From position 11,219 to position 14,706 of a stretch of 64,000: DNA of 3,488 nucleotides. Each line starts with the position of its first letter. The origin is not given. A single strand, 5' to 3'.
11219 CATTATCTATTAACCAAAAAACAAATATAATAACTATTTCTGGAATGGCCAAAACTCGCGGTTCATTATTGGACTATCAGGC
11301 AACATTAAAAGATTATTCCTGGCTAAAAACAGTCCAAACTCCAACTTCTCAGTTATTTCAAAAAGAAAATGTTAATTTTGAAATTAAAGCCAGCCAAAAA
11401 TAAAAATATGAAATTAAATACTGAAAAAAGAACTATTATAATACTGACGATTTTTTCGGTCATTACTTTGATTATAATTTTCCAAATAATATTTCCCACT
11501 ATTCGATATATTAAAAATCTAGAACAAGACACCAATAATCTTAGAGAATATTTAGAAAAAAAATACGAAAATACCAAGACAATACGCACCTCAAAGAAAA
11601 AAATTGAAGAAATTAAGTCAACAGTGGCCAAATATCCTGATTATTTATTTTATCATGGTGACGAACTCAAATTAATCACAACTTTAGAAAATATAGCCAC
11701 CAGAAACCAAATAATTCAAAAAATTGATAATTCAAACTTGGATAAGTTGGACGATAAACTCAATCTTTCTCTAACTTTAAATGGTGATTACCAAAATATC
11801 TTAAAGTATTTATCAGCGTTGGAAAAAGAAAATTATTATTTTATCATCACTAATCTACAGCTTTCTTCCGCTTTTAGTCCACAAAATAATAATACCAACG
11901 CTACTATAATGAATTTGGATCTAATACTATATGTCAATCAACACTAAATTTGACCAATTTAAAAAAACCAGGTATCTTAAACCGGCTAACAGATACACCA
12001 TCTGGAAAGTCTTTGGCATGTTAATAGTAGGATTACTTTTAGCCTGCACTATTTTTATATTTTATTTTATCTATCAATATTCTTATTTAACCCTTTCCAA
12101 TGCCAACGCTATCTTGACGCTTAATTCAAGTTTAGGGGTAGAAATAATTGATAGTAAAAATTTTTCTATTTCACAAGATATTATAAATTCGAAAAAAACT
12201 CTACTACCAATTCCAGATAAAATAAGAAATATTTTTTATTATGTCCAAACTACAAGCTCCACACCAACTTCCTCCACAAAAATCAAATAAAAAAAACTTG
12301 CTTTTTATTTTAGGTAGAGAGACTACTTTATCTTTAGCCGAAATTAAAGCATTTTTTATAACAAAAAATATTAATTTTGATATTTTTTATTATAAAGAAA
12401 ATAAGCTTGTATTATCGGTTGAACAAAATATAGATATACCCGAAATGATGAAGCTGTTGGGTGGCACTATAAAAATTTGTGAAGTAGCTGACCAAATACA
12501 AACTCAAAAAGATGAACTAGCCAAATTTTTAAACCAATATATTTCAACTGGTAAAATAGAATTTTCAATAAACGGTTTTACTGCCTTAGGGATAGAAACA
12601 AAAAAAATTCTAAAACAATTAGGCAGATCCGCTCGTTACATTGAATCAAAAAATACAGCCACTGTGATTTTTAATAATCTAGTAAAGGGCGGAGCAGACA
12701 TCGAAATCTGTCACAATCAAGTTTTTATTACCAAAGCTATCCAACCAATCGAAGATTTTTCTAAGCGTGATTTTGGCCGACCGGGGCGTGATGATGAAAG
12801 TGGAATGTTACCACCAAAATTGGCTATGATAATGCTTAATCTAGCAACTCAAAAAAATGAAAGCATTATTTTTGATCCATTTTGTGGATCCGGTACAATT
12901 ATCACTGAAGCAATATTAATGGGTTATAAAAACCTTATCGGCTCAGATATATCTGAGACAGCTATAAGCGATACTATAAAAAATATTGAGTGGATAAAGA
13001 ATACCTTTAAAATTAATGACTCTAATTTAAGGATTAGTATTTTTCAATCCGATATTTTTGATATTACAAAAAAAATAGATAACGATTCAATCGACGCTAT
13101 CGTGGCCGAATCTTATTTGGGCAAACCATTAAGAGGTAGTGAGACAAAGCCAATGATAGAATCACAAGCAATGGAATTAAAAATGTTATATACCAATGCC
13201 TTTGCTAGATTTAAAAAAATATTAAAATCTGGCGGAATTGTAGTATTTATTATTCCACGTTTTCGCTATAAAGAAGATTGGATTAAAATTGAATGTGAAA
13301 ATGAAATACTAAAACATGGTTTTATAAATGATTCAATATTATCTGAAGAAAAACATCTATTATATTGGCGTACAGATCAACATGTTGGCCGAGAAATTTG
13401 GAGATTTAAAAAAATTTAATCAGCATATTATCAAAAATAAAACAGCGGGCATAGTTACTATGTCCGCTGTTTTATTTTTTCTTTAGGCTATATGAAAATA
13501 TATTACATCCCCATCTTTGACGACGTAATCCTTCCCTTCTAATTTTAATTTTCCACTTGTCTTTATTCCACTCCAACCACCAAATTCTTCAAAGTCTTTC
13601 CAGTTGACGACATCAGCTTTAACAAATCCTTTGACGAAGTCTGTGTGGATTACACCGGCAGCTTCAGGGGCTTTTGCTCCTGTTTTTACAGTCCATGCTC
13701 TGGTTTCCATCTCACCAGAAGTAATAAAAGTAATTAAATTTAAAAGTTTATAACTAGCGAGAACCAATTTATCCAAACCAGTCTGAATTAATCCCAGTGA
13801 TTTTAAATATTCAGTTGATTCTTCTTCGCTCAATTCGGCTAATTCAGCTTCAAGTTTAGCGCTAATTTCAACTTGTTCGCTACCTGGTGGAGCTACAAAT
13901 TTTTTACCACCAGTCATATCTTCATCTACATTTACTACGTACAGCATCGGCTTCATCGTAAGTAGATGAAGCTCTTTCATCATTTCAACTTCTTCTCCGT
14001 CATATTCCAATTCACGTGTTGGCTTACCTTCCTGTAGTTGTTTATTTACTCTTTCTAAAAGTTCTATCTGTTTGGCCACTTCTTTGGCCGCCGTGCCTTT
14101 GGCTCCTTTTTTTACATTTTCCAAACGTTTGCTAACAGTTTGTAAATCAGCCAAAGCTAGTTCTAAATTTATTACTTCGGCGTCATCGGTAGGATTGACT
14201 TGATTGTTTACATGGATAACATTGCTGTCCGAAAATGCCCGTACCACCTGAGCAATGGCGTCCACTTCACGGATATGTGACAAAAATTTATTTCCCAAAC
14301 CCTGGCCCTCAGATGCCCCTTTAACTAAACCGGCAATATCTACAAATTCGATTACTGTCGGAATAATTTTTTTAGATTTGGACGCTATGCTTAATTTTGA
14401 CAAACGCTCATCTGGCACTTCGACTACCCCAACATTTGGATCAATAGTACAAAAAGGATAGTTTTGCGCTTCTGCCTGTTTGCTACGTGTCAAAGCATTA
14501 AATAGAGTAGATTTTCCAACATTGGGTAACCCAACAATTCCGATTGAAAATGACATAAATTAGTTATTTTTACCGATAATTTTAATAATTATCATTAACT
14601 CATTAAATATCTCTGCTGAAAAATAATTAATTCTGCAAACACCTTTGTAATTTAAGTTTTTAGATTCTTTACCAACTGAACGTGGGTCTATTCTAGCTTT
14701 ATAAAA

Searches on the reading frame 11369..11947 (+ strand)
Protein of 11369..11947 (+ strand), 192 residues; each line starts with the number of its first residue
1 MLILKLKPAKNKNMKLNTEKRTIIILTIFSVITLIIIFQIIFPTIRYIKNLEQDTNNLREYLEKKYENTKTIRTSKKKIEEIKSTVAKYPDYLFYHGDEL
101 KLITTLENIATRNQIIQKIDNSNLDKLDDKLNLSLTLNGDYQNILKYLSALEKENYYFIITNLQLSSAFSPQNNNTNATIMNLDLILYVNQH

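Call 53: search_protein_families(library=pfam, proteins=[window:11369-11947:+])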
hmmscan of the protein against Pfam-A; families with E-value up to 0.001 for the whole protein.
window:11369-11947:+ (192 aa): 1 family
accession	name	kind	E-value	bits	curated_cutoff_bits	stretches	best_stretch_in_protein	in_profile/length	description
PF10741.14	T2SSM_b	-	0.00081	19.7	21.7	0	126-181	47-101/111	Type II secretion system (T2SS), protein M subtype b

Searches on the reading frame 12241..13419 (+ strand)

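Call 53: search_protein_families(library=pfam, proteins=[window:12241-13419:+])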
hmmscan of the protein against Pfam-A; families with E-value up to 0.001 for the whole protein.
window:12241-13419:+ (392 aa): 4 families
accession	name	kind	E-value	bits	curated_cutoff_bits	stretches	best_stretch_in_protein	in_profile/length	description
PF01170.24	UPF0020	-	4.8e-13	49.7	22.3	1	186-250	8-97/197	RMKL-like, methyltransferase domain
PF01555.25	N6_N4_Mtase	-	1.6e-08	35.2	26.7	1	190-243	166-217/221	DNA methylase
PF13847.12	Methyltransf_31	-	6.2e-07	29.6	27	1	208-340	5-113/145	Methyltransferase domain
PF06325.19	PrmA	-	0.00026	21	22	1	195-265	151-215/296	Ribosomal protein L11 methyltransferase (PrmA)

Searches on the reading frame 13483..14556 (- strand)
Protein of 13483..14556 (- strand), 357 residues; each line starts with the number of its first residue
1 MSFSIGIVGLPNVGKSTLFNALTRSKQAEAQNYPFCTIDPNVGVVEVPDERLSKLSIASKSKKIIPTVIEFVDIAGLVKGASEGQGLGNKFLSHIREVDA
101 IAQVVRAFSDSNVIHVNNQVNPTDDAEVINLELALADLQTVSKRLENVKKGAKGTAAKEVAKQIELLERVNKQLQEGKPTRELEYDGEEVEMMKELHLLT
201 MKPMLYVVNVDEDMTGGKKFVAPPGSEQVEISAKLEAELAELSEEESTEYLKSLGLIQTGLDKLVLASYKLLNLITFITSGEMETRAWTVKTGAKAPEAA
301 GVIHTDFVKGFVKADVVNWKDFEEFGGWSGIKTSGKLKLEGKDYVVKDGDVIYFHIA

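Call 53: search_protein_families(library=pfam, proteins=[window:13483-14556:-])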
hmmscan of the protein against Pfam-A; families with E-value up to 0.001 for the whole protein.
window:13483-14556:- (357 aa): 3 families
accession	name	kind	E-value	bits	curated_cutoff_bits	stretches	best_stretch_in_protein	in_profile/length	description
PF06071.19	YchF-GTPase_C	-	9.7e-34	115.8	27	1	274-356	1-83/84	Protein of unknown function (DUF933)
PF01926.29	MMR_HSR1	-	8.9e-24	84.2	21.9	1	5-120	2-96/113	50S ribosome-binding GTPase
PF02421.24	FeoB_N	-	4.1e-08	33.3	27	1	4-50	2-47/156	Ferrous iron transport protein B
